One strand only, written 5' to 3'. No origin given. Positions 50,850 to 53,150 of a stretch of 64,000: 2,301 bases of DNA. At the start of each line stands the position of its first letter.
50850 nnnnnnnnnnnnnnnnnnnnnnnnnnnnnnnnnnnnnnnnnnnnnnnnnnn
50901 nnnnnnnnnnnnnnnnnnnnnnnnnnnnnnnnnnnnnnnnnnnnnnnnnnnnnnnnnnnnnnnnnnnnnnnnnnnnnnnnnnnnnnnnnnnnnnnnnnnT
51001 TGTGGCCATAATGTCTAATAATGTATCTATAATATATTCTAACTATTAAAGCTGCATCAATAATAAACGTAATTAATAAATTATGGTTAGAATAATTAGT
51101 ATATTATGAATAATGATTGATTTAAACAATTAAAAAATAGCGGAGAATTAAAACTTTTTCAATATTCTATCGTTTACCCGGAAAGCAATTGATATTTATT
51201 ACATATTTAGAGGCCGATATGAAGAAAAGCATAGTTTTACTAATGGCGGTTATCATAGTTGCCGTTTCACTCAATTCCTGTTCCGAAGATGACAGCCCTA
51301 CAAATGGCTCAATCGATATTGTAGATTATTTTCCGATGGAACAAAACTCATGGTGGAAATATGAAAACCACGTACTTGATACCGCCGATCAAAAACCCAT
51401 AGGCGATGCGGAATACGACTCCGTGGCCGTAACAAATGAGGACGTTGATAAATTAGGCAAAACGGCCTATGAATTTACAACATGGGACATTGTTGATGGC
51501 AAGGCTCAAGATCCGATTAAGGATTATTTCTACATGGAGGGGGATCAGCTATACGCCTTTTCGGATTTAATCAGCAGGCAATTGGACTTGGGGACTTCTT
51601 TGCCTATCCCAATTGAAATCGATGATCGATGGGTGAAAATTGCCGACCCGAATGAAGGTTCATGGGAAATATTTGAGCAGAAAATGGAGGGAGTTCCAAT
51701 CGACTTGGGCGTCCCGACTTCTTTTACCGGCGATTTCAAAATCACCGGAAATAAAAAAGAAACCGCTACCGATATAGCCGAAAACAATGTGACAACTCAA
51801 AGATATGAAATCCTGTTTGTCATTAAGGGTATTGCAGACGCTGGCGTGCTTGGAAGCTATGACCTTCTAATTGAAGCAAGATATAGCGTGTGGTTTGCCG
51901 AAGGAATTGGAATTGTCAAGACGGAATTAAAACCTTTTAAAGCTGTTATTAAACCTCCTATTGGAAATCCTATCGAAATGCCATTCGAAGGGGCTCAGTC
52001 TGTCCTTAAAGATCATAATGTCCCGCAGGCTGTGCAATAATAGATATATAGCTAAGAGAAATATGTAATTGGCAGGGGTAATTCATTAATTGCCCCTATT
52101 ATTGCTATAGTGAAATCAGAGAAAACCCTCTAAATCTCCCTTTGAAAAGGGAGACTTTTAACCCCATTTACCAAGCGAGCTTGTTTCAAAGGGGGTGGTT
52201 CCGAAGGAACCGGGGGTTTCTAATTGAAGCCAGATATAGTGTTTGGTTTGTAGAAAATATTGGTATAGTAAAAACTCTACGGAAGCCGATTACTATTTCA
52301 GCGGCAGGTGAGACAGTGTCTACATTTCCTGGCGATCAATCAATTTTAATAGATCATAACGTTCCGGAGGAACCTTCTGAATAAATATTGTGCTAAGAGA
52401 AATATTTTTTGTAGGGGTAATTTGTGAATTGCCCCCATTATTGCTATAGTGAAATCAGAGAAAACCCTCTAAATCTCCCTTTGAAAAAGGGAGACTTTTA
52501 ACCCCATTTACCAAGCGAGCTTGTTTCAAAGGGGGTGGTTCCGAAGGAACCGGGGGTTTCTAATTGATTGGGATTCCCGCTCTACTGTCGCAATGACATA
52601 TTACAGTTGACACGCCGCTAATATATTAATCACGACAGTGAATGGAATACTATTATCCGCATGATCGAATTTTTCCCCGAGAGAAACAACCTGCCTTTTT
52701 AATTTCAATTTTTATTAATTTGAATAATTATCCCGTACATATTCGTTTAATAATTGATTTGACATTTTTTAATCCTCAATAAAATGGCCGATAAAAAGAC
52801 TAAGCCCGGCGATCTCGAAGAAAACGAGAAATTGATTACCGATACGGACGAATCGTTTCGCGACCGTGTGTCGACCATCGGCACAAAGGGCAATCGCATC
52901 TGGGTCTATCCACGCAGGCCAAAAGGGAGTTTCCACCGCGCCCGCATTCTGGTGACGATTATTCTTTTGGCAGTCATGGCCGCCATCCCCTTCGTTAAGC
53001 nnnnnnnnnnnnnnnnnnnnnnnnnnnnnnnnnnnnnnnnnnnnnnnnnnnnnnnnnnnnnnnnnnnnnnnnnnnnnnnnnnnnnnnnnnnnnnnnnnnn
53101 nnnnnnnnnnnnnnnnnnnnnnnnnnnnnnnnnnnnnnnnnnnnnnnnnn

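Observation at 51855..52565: Tandem ~350-bp duplication where the non-coding spacer is better conserved than the coding tail: candidate C-terminal cassette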

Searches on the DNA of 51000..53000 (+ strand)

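Call 8: search_rna_families(source=window, start=51000, end=53000, threshold=evalue, max_evalue=10)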
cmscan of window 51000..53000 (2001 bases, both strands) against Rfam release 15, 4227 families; matches with E-value up to 10: 4.
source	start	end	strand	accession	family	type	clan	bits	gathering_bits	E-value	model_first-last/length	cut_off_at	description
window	52172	52216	-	RF00032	Histone3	Cis-reg;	-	16.1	34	0.7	1-46/46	no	Histone 3' UTR stem-loop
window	52512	52556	-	RF00032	Histone3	Cis-reg;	-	16.1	34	0.7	1-46/46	no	Histone 3' UTR stem-loop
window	52675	52765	-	RF02546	LSU_trypano_mito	Gene; rRNA;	CL00112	14.2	60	3.9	1-561/561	no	Trypanosomatid mitochondrial large subunit ribosomal RNA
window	52427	52525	-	RF01264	snR83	Gene; snRNA; snoRNA; HACA-box;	CL00023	12.7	75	7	1-308/308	no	Small nucleolar RNA snR83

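Call 72: search_dna_similar(query=window:52041-52700:+, collection=plasmids, mode=distant, max_rows=8)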
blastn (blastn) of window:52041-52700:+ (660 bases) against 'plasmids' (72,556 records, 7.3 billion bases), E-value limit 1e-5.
No match.

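Call 73: search_dna_similar(query=window:52041-52700:+, collection=phages, mode=distant, max_rows=8)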
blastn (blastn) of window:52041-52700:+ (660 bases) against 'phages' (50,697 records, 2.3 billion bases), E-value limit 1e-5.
No match.
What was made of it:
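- Tried and rejected: Phage and plasmid collections: no match (calls 72, 73).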
